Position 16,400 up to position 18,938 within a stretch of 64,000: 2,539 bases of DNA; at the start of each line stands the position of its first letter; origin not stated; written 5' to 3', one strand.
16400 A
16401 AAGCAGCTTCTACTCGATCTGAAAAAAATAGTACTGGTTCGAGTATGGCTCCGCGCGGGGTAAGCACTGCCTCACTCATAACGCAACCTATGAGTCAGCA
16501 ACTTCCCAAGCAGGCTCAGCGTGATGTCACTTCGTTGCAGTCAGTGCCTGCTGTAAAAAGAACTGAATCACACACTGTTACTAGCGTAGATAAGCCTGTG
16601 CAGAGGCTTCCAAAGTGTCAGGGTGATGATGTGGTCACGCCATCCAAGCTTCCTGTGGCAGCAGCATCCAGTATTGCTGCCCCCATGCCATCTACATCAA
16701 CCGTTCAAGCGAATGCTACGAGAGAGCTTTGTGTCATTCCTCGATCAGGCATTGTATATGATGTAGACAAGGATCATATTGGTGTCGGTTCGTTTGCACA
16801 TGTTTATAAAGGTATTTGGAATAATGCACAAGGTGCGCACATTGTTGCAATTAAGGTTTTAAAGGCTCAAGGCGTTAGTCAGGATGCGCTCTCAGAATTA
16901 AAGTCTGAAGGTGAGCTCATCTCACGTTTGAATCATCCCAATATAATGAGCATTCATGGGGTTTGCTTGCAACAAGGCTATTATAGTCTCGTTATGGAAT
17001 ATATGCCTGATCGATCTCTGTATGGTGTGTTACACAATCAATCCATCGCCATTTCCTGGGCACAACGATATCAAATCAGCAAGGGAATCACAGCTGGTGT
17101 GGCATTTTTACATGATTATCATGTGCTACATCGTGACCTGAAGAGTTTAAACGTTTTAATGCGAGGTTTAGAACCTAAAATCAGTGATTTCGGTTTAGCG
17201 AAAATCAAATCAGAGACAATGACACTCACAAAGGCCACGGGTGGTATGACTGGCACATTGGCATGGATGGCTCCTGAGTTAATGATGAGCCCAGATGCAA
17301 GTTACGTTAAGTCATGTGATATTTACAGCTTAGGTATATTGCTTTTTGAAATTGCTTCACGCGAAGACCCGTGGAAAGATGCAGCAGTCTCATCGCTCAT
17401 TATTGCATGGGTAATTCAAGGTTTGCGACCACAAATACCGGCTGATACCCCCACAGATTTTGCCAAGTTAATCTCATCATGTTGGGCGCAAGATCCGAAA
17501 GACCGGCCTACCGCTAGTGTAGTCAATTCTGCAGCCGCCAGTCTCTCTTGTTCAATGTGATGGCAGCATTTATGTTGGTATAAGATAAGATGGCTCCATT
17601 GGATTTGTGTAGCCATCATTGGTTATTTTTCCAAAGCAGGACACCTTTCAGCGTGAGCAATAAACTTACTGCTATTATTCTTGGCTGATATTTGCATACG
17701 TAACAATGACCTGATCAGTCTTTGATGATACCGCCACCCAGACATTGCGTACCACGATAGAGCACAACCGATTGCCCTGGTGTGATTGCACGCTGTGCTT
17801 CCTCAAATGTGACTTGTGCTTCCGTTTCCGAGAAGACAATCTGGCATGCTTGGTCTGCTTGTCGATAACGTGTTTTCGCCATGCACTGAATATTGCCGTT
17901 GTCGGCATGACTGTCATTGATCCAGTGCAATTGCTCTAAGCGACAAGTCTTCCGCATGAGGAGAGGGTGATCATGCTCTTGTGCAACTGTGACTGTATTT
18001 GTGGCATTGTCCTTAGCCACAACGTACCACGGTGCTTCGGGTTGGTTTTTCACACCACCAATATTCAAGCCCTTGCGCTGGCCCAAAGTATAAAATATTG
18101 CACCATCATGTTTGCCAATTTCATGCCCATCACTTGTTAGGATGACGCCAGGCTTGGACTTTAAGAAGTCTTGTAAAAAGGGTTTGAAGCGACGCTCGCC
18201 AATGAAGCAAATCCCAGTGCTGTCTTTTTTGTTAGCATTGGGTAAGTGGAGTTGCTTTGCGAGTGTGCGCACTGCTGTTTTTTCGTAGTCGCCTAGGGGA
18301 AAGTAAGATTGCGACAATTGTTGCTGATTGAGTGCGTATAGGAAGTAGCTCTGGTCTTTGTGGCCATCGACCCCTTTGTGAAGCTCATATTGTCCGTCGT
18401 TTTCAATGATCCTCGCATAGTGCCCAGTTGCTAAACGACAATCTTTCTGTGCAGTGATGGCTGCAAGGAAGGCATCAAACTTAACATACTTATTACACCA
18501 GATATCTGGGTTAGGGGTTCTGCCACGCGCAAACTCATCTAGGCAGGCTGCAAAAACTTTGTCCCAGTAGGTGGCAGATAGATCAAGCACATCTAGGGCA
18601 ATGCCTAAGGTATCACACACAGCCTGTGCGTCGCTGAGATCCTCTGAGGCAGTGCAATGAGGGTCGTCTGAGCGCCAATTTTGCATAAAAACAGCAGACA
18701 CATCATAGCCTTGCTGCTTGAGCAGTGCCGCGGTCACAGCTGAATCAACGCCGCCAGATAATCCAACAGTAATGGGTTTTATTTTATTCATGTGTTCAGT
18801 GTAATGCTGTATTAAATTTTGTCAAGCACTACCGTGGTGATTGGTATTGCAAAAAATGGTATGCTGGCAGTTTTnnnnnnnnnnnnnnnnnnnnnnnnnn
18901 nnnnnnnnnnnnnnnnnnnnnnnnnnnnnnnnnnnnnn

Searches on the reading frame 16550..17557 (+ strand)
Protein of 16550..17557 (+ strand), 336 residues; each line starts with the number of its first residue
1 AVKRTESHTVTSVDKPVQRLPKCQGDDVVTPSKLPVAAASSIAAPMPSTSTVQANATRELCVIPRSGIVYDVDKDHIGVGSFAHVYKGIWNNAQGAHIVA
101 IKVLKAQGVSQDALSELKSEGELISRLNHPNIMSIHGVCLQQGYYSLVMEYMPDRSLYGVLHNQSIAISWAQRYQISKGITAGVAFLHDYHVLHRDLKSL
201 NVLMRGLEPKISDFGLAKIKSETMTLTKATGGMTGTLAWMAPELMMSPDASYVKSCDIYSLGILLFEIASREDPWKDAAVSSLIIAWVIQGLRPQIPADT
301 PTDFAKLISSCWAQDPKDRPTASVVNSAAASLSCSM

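Call 51: find_homologous_proteins(query=window:16550-17557:+, max_evalue=1e-20)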
Query window:16550-17557:+ (336 aa): 43 proteins with E <= 1e-20 among 2184 candidates.
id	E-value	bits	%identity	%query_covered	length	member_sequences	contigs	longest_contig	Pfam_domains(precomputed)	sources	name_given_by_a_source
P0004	1.8e-95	338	36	78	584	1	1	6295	PF06293.21,PF07714.24,PF00069.32,PF01163.29,PF17667.8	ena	-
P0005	1.3e-69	253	49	77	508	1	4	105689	PF23271.2,PF12717.14,PF00514.30,PF02985.29,PF24768.2,PF12765.14,PF21581.4,PF07714.24,PF00069.32,PF20168.5,PF13513.13,PF13646.13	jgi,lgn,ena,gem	-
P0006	4.7e-63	232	40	87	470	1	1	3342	PF07714.24,PF00069.32,PF12330.15,PF12796.14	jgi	jgi:predicted Ser/Thr protein kinase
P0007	2.1e-59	220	42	78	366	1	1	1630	PF07714.24,PF00069.32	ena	-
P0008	1.6e-56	210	45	76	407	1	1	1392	PF07714.24,PF00069.32,PF08238.19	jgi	jgi:serine/threonine protein kinase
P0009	4.4e-53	199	44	77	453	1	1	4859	PF07714.24,PF00069.32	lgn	-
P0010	9.9e-51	191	40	74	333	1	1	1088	PF07714.24,PF00069.32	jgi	-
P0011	5.6e-48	182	40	74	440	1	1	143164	PF07714.24,PF00069.32,PF14531.13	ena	-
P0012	1.6e-47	180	38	74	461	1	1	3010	PF07714.24,PF00069.32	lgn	-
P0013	1.5e-45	174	42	74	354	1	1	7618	PF07714.24,PF00069.32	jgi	jgi:serine/threonine protein kinase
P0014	1.4e-42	164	40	73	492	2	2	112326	PF07714.24,PF00069.32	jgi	jgi:hypothetical protein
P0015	1.7e-42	164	38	74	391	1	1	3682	PF07714.24,PF00069.32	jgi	jgi:hypothetical protein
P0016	9.6e-41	158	42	60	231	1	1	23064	PF07714.24,PF00069.32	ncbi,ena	-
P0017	1.8e-39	154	36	72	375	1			PF07714.24,PF00069.32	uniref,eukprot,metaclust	uniref:Protein kinase domain-containing protein n=1 Tax=Chromera velia CCMP2878 TaxID=1169474 RepID=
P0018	4.5e-39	153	34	97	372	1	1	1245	PF07714.24,PF00069.32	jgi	-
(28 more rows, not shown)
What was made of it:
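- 16769..17521 (+): Eukaryote-type protein kinase domain (residues 3073-3323 of the 7553-based ORF). The nearest relatives are eukaryotic kinases and metagenomic HEAT+kinase proteins (call 51).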

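Call 68: find_encoding_contigs(protein=P0005, flank=6000, max_places=4)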
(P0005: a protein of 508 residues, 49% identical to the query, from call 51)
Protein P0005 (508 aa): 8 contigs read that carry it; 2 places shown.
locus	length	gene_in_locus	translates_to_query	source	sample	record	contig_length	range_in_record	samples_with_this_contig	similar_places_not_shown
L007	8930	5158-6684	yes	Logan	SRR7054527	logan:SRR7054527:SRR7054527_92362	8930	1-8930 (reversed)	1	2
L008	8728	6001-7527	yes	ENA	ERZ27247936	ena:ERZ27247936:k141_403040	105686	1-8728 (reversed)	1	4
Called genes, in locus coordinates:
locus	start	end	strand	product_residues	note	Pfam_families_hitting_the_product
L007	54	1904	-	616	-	-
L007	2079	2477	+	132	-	PF01192:RNA_pol_Rpb6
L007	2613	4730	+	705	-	PF01966:HD, PF13328:HD_4, PF04607:RelA_SpoT, PF02824:TGS, PF19296:RelA_AH (weak), PF28438:RelA_RIS, PF13291:ACT_4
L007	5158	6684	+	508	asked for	PF00514:Arm (faint), PF02985:HEAT (faint), PF13646:HEAT_2 (faint), PF20168:PDS5 (weak), PF12717:Cnd1 (weak), PF12717:Cnd1 (weak), PF00069:Pkinase, PF07714:PK_Tyr_Ser-Thr, +5 more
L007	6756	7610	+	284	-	PF13384:HTH_23, PF13518:HTH_28, PF13551:HTH_29, PF13011:LZ_Tnp_IS481 (weak), PF13565:HTH_32, PF00665:rve, PF13683:rve_3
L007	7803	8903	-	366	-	PF13518:HTH_28, PF13551:HTH_29, PF13565:HTH_32 (weak), PF00665:rve (weak), PF13683:rve_3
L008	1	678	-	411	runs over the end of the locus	PF13347:MFS_2 (weak), PF00083:Sugar_tr, PF06609:TRI12 (weak), PF07690:MFS_1, PF05977:MFS_3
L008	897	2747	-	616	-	-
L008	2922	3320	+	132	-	PF01192:RNA_pol_Rpb6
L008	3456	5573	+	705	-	PF01966:HD, PF13328:HD_4, PF04607:RelA_SpoT, PF02824:TGS, PF19296:RelA_AH (weak), PF28438:RelA_RIS, PF13291:ACT_4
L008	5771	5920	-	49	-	-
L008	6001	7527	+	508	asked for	PF00514:Arm (faint), PF02985:HEAT (faint), PF13646:HEAT_2 (faint), PF20168:PDS5 (weak), PF12717:Cnd1 (weak), PF12717:Cnd1 (weak), PF00069:Pkinase, PF07714:PK_Tyr_Ser-Thr, +5 more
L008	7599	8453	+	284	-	PF13384:HTH_23, PF13518:HTH_28, PF13551:HTH_29, PF13011:LZ_Tnp_IS481 (weak), PF13565:HTH_32, PF00665:rve, PF13683:rve_3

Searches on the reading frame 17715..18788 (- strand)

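Call 10: search_protein_families(library=ncbifam, proteins=[window:17715-18788:-])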
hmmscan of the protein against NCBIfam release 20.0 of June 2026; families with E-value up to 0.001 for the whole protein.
window:17715-18788:- (357 aa): 11 families
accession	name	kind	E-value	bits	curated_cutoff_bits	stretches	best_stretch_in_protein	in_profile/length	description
NF001138.1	PRK00143.1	equivalog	6.6e-132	439.6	284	1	6-355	2-345/345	tRNA 2-thiouridine(34) synthase MnmA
TIGR00420.1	trmU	equivalog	1.6e-128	428.5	236.95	1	6-355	3-351/351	tRNA 2-thiouridine(34) synthase MnmA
NF011258.0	PRK14664.1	equivalog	5e-59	200.2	680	1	4-355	6-345/362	tRNA 2-thiouridine(34) synthase MnmA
NF011259.0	PRK14665.1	equivalog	1.9e-48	165.3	364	1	4-355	6-358/360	tRNA 2-thiouridine(34) synthase MnmA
NF010587.0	PRK13980.1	equivalog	1.8e-10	40.5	255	1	4-73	32-97/267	NAD+ synthase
TIGR00552.1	nadE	equivalog_domain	3.4e-07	29.7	63.65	1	3-68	22-84/251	NAD(+) synthase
TIGR00268.2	TIGR00268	equivalog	6e-06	25.7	150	0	2-72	12-78/259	ATP-dependent sacrificial sulfur transferase LarE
TIGR00364.1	TIGR00364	equivalog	1.2e-05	24.9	150.3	1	8-72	3-61/201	7-cyano-7-deazaguanine synthase QueC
NF010588.0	PRK13981.1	equivalog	1.3e-05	23.9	479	1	3-84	285-360/546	NAD+ synthase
TIGR00342.1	TIGR00342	equivalog_domain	2e-05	23.9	264.5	0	10-39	179-208/373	tRNA uracil 4-sulfurtransferase ThiI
NF002048.0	PRK00876.1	subfamily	5.8e-05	22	313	1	5-72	39-102/330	NAD(+) synthase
